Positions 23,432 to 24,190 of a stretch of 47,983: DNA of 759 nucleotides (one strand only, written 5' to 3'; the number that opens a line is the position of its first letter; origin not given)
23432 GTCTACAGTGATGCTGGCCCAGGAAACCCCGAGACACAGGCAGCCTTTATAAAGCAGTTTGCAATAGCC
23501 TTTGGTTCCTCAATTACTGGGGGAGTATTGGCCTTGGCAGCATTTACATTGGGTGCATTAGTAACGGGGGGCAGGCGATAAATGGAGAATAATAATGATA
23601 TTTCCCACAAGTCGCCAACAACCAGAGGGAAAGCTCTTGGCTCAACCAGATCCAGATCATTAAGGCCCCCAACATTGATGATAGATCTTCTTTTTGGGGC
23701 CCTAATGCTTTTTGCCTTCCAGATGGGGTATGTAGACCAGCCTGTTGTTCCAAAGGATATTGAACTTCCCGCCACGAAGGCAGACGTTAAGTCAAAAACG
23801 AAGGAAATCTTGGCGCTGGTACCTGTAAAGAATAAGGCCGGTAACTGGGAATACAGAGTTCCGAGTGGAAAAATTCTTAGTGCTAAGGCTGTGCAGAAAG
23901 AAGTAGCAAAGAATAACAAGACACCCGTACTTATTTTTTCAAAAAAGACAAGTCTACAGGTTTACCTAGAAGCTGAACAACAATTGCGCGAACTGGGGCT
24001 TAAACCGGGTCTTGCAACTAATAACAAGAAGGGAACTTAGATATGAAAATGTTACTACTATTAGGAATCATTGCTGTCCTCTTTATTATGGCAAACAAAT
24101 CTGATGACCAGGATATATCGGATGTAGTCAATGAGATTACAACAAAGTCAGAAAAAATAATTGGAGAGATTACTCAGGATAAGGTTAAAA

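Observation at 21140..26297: Eight-gene translationally coupled envelope operon on a miniature ExbB/ExbD-type proton channel, lacking TonB C-domain, TonB-dependent receptor and Tol-Pal partners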

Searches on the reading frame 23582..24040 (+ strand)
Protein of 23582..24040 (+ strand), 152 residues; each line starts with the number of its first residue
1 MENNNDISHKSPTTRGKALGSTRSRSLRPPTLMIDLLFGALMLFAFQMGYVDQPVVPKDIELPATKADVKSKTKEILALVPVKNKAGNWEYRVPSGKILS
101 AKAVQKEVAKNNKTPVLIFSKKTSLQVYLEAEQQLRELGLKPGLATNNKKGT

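Call 3: search_protein_families(library=pfam, proteins=[window:23582-24040:+], max_evalue=1)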
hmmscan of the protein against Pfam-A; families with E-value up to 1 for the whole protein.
window:23582-24040:+ (152 aa): 1 family
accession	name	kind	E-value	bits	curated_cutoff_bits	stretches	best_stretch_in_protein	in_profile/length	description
PF09998.14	DUF2239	-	0.2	11.9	25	1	99-137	17-56/182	Uncharacterized protein conserved in bacteria (DUF2239)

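Call 4: search_protein_families(library=ncbifam, proteins=[window:23582-24040:+], max_evalue=1)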
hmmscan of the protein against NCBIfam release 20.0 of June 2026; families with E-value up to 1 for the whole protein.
window:23582-24040:+ (152 aa): 0 families

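Call 5: search_protein_families(library=padloc, proteins=[window:23582-24040:+], max_evalue=1)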
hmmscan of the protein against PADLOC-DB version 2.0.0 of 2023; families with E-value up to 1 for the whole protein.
window:23582-24040:+ (152 aa): 1 family
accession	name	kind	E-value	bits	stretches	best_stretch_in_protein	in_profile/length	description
PDLC03687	HEase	-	0.024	12.6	1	92-151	101-159/178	homing endonuclease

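Call 27: search_solved_structures(query=A2, max_evalue=10, show_alignments=3)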
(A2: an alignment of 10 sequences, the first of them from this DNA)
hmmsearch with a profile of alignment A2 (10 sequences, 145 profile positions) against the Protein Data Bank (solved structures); distinct sequences matched with E-value up to 10: 6.
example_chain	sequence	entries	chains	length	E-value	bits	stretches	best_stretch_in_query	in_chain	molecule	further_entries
8imw_A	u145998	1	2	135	0.65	13.1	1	93-121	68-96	Transcriptional regulator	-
9of3_A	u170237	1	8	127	0.98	12.5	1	93-121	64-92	PmrA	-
9of7_A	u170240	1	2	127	1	12.5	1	92-121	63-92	PmrA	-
9of8_A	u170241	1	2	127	1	12.4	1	93-121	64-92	PmrA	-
7m0s_A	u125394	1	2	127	1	12.4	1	93-121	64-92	Two-component system response regulator PmrA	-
9of4_A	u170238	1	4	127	1.2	12.2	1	93-121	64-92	PmrA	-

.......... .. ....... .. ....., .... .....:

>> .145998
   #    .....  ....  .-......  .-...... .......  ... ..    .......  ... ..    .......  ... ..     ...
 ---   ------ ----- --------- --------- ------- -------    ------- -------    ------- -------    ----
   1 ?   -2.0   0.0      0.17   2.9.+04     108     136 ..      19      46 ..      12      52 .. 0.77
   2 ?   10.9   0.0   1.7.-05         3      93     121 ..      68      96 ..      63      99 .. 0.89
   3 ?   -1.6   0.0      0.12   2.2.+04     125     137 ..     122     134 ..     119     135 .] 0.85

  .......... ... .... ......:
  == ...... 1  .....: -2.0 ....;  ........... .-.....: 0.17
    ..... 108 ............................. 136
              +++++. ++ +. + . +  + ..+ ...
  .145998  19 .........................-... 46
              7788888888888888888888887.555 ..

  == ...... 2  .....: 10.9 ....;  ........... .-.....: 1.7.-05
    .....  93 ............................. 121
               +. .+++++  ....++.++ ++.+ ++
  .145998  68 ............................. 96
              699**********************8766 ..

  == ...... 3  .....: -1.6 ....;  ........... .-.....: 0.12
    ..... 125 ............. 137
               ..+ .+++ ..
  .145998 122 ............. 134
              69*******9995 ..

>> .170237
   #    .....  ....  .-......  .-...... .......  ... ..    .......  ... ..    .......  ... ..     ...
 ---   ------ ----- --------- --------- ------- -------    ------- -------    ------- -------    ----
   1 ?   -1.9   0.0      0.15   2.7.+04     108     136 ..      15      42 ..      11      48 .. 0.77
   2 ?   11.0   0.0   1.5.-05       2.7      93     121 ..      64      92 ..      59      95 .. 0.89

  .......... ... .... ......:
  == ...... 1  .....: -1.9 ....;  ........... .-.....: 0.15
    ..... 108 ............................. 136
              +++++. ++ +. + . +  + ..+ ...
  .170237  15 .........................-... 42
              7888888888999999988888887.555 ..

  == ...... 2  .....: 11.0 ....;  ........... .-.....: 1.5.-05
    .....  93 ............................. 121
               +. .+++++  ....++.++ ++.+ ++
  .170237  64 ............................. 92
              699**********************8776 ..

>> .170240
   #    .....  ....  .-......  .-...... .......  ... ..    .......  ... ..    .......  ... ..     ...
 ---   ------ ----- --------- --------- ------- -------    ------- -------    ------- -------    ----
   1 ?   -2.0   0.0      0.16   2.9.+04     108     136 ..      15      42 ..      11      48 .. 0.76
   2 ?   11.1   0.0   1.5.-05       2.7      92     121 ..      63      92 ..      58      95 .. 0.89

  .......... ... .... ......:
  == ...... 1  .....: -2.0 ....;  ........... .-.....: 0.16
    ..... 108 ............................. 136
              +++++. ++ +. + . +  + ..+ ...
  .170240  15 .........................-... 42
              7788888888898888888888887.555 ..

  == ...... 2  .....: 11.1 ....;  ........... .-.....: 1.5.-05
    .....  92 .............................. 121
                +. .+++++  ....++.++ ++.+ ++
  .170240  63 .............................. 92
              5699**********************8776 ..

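Call 35: search_protein_families(library=phrogs, proteins=[window:23582-24040:+], max_evalue=0.1)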
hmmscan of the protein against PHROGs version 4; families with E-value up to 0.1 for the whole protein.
window:23582-24040:+ (152 aa): 0 families

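Call 40: find_homologous_proteins(query=window:23582-24040:+, max_evalue=0.001)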
Query window:23582-24040:+ (152 aa): 161 proteins with E <= 0.001 among 227 candidates; the best 120 are listed.
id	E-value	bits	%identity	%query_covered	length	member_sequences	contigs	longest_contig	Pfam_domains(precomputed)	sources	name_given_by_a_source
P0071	3.0e-90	318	98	100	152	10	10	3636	-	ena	-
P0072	5.0e-61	223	97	73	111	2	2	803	-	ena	-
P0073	1.1e-58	215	67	99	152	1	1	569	-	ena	-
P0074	2.1e-50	189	69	86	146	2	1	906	-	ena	-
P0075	4.2e-46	175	58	97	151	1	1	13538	-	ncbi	-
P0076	8.0e-43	164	55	97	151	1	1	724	-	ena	-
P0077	1.8e-42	163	60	83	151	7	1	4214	-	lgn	-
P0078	4.8e-42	161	60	86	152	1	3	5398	-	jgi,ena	-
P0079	2.8e-41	159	58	86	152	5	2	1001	-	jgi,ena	-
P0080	1.3e-38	150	51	95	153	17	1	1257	-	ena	-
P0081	8.6e-38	148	51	93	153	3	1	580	-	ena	-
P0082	1.6e-35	140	54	86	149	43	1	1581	-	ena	-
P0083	1.1e-34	138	48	99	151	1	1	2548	-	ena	-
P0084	2.5e-34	136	49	94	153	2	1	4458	-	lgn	-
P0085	2.9e-34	136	54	86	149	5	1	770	-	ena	-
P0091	2.6e-32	130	54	84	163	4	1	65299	-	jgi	jgi:hypothetical protein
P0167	4.7e-27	113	50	83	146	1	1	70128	-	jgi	jgi:biopolymer transport protein ExbD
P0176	3.3e-26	110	50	79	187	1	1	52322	-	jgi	jgi:hypothetical protein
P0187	1.4e-24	105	47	91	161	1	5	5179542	-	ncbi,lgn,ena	-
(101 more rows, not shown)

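Call 42: find_encoding_contigs(protein=P0187, flank=10000, max_places=1)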
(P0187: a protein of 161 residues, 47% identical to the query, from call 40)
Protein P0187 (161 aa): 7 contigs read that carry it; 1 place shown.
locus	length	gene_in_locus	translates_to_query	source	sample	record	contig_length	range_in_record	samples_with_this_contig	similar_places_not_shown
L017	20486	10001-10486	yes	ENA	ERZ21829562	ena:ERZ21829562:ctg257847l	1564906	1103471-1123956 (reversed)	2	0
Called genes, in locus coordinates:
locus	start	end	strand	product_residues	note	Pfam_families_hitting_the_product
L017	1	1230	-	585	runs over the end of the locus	PF00176:SNF2-rel_dom, PF00271:Helicase_C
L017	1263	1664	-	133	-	-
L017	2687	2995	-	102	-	-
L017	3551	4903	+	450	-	PF11074:DUF2779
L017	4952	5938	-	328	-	PF13280:WYL, PF25583:WCX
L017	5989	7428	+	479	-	-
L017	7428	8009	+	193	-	-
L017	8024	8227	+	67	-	-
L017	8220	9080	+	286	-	-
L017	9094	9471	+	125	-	-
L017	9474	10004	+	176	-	-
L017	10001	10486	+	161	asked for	-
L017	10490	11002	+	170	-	-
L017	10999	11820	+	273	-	-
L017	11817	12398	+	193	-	PF01464:SLT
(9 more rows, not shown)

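Call 44: search_solved_structures(query=A5, max_evalue=10, show_alignments=2)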
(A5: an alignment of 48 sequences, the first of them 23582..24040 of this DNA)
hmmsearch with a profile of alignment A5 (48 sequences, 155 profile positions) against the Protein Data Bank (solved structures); distinct sequences matched with E-value up to 10: 9.
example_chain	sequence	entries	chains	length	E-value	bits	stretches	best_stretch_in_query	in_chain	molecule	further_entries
8imw_A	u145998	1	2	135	0.22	14.4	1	101-131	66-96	Transcriptional regulator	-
9of7_A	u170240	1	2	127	0.26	14.1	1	101-131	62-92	PmrA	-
9of5_A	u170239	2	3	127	0.27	14.1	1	101-131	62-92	PmrA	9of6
9of3_A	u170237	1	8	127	0.27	14.1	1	101-131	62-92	PmrA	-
9of8_A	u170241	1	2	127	0.27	14.1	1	101-131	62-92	PmrA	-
7m0s_A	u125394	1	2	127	0.27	14.1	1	101-131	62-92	Two-component system response regulator PmrA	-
9of4_A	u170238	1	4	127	0.28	14.1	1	101-131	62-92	PmrA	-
5wo6_A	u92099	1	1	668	2.6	10.9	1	26-49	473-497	Transient receptor potential cation channel subfamily V member 6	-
5iwk_A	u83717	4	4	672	2.6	10.9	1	26-49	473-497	Transient receptor potential cation channel subfamily V member 6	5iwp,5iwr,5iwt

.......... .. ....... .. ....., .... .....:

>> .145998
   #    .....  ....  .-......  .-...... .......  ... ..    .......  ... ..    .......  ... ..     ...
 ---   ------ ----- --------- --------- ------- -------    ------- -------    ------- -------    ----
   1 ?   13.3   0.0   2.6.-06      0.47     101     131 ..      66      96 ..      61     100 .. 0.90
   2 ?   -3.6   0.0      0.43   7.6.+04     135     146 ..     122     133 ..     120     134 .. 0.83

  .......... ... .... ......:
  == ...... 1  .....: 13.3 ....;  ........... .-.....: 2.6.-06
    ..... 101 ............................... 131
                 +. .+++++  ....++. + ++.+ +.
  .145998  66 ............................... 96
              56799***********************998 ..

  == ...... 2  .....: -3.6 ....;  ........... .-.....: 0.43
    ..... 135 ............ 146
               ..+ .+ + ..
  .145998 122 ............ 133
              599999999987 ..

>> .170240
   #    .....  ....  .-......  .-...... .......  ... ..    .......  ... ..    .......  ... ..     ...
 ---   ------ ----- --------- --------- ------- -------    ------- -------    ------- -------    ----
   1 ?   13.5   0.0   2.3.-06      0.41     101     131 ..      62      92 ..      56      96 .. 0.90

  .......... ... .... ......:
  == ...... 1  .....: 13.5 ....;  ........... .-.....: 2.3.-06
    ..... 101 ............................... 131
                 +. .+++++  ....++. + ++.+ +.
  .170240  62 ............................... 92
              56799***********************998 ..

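Call 45: search_protein_families(library=pfam, alignment_id=A5, max_evalue=1)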
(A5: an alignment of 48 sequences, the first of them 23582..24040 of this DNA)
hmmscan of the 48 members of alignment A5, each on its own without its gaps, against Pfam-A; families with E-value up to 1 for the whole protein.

A. member 1, window:23582-24040:+ (152 aa): 1 family
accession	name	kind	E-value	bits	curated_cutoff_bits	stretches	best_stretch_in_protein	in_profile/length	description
PF09998.14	DUF2239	-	0.2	11.9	25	1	99-137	17-56/182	Uncharacterized protein conserved in bacteria (DUF2239)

B. families by the number of members that match (of 48 scanned): 7 families
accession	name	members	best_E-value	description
PF02472.21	ExbD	4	0.0065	Biopolymer transport protein ExbD/TolR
PF16859.10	TetR_C_11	2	0.082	Tetracyclin repressor-like, C-terminal domain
PF09998.14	DUF2239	2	0.15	Uncharacterized protein conserved in bacteria (DUF2239)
PF21493.2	TubZ_C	1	0.029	Tubulin-like protein TubZ, C-terminal domain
PF21504.2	FLIC_barrel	1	0.086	Flagellin, barrel domain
PF22231.2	Hera_RBD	1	0.094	DEAD box helicase Hera, RNA-binding domain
PF16450.11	Prot_ATP_ID_OB_C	1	0.12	Proteasomal ATPase OB C-terminal domain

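Call 49: predict_structure(alignment_id=A5)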
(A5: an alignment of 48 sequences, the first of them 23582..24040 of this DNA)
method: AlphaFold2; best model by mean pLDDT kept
length: 152 residues; sequences in the alignment: 48
mean_pLDDT: 71.1   pTM: 0.47
mean pLDDT of the five models: 71.1, 70.6, 70.5, 68.6, 68.0
residues with pLDDT >= 90: 48; 70-90: 26; 50-70: 56; < 50: 22
segments of 3 or more residues with pLDDT < 50: 1-3, 16-20, 66-68, 150-152
pLDDT, mean of each block of 10 residues (from residue 1): 50 49 50 54 56 59 51 80 91 92 92 90 87 92 79 40
secondary structure, 60 per line:
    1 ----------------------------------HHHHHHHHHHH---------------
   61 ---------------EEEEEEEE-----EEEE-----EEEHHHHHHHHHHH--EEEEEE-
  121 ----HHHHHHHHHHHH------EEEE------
elements in order: H35-45 E76-83 E89-92 E98-100 H101-111 E114-119 H125-136 E143-146

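Call 51: fold_search(model_id=the predicted structure, library=pdb)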
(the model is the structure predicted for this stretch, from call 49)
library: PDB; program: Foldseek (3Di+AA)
matches with E <= 10: 1333; with E <= 0.001: 0
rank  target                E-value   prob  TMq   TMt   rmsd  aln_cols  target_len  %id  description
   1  5by4                  2.8e-03  1.00  0.39  0.53   4.7        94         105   19  Structure and function of the Escherichia coli Tol-Pal stator protein TolR (released 2015-09-16)
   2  8vgc_A                2.2e-02  0.99  0.33  0.59   4.1        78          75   13  Complex of ExbD with D-box peptide: Orthorhombic form (released 2024-02-14)
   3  3oid_B                3.7e-02  0.96  0.28  0.18   4.7        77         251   17  Crystal Structure of Enoyl-ACP Reductases III (FabL) from B. subtilis (complex with NADP and TCL) (released 2011-01-05)
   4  8vgd_B                4.0e-02  0.97  0.29  0.54   4.5        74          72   12  Complex of ExbD with D-box peptide: Tetragonal form (released 2024-02-14)
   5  8p9r_A                5.1e-02  0.97  0.33  0.59   3.8        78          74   13  Structure of the periplasmic domain of ExbD from E. coli in complex with TonB (released 2023-09-06)
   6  9nlp_B                7.1e-02  0.60  0.30  0.16  17.2       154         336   15  HIV-1 Reverse Transcriptase with New Non-Nucleoside Reverse Transcriptase Inhibitor 12126065 (released 2025-05-07)
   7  7vva_H                8.7e-02  0.21  0.18  0.20   9.7        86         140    3  Pseudouridine bound structure of Pseudouridine kinase (PUKI) from Escherichia coli strain B (released 2022-04-06)
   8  9fia_B5               9.9e-02  0.60  0.30  0.32  17.3       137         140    8  SSU(body) structure derived from the SSU sample of the mitoribosome from T. gondii. (released 2024-12-11)
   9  8w1m_A                1.1e-01  0.54  0.22  0.10   8.2        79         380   18  T.thermophilus DNAK nucleotide binding domain in complex with ADP (released 2025-02-26)
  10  9a52_B                1.2e-01  0.75  0.25  0.17   5.0        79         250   18  Integrative model of YCSG-FABL by crosslinking MS and deep learning (released 2024-09-18)
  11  8omo_A                1.2e-01  0.69  0.30  0.08   5.7        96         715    4  DNA-unbound MutSbeta-ATP complex (bent clamp form) (released 2023-05-24)
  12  6fz6_A                2.0e-01  0.72  0.28  0.14   4.6        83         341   13  Crystal Structure of a radical SAM methyltransferase from Sphaerobacter thermophilus (released 2019-04-10)
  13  1m54_C                2.0e-01  0.54  0.21  0.11   4.2        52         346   13  CYSTATHIONINE-BETA SYNTHASE: REDUCED VICINAL THIOLS (released 2002-08-14)
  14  3ljs_A                2.2e-01  0.18  0.19  0.11   9.3        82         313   11  Crystal structure of Fructokinase from Xylella fastidiosa (released 2010-03-09)
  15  5unm_F                2.3e-01  0.85  0.26  0.16   2.7        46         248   22  LarE, a sulfur transferase involved in synthesis of the cofactor for lactate racemase, substrate free form with flexib (released 2017-08-23)
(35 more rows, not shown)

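Call 54: find_encoding_contigs(protein=P0167, flank=10000, max_places=1)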
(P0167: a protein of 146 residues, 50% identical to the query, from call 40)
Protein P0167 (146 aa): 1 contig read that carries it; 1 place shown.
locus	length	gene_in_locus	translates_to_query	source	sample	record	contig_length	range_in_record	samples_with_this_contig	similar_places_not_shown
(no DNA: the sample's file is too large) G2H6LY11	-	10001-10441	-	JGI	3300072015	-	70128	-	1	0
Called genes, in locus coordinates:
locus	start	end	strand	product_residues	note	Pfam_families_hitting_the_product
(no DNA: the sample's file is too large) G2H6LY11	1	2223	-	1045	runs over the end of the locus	PF00580:UvrD-helicase, PF13245:AAA_19, PF13604:AAA_30 (faint), PF13361:UvrD_C, PF13538:UvrD_C_2 (faint)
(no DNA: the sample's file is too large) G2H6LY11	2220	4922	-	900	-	PF12705:PDDEXK_1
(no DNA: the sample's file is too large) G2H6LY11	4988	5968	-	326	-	PF13280:WYL, PF25583:WCX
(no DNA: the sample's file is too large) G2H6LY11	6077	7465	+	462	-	-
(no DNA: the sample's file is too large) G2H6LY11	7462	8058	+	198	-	-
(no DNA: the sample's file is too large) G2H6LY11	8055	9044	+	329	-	-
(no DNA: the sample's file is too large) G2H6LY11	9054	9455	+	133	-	-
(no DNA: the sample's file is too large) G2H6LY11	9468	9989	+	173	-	-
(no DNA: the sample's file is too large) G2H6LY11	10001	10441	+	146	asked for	-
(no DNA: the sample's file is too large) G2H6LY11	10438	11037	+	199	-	-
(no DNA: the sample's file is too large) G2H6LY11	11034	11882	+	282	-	-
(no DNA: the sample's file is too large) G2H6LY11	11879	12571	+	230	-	-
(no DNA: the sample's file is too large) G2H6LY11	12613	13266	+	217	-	PF08238:Sel1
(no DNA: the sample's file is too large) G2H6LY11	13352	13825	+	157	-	-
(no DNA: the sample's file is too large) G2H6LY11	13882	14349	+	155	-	-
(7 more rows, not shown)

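Call 55: find_encoding_contigs(protein=P0091, flank=10000, max_places=1)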
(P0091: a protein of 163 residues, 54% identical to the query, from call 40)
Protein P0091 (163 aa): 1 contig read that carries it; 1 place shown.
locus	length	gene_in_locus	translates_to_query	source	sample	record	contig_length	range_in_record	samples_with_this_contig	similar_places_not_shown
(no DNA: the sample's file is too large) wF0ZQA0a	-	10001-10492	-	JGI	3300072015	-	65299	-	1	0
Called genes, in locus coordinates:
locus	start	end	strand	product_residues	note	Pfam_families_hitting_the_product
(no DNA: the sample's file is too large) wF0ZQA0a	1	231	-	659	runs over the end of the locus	PF02463:SMC_N (weak), PF13175:AAA_15 (weak), PF13476:AAA_23, PF13514:AAA_27 (faint), PF13555:AAA_29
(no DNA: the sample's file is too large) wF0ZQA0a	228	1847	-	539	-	PF01507:PAPS_reduct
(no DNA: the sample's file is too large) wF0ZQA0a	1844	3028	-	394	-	PF14072:DndB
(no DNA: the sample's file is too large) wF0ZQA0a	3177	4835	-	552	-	PF08378:NERD, PF13538:UvrD_C_2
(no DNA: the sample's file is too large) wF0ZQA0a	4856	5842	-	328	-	PF13280:WYL, PF25583:WCX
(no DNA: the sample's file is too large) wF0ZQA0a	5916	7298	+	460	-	-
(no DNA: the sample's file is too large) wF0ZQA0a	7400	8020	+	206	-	-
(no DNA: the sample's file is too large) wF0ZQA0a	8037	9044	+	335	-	-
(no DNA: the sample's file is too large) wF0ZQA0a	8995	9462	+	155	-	-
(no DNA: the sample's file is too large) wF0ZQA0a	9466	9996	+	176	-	-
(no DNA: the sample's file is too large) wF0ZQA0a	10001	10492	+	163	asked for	-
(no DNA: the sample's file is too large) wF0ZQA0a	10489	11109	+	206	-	-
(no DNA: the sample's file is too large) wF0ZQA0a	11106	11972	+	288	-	-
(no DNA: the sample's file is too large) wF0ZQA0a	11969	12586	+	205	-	PF01464:SLT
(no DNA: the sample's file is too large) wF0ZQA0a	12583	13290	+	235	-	-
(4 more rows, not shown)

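Call 56: find_encoding_contigs(protein=P0176, flank=10000, max_places=1)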
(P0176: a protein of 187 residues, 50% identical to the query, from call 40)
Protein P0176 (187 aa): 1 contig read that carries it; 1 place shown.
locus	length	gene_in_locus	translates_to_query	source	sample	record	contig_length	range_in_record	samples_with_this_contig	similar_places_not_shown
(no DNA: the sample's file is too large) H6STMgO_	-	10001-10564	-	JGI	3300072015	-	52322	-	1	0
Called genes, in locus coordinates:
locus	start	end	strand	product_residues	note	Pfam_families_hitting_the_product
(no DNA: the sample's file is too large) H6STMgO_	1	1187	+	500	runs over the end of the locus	PF28082:ZorA-like_t1 (weak), PF13166:AAA_13 (faint), PF01442:Apolipoprotein (weak), PF04513:Baculo_PEP_C (faint), PF07889:DUF1664 (faint), PF01442:Apolipoprotein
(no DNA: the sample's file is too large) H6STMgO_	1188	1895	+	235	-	-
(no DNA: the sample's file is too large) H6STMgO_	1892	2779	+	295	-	PF26739:DUF8245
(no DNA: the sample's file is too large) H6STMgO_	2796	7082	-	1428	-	PF00515:TPR_1 (faint), PF08238:Sel1 (weak), PF08238:Sel1, PF13424:TPR_12, PF17874:TPR_MalT (weak), PF13424:TPR_12, PF24885:TPR_NPHP3, PF12770:CHAT, +9 more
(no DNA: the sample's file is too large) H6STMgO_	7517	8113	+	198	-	-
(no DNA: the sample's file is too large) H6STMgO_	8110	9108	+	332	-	-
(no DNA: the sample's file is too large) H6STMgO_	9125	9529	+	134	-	-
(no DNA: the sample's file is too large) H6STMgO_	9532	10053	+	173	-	-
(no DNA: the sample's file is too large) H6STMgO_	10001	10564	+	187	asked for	-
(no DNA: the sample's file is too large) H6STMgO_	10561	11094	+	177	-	-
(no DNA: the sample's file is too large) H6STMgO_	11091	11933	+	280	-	-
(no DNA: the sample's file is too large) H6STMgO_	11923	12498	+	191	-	PF01464:SLT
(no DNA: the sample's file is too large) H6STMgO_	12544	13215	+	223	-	-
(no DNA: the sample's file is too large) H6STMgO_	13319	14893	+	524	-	PF00089:Trypsin, PF13365:Trypsin_2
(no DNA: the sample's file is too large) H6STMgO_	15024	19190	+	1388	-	-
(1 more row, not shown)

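Call 71: find_related_loci(query=A5, collection=viral_contigs, flank=10000)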
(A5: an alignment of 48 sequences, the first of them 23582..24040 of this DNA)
Query A5 (152 aa) in viral_contigs; peptide patterns used: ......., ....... (x = any residue, [..] = any of these).
113 stretches matched a pattern, but none encodes a relative of the query by tblastn (E <= 1e-3).
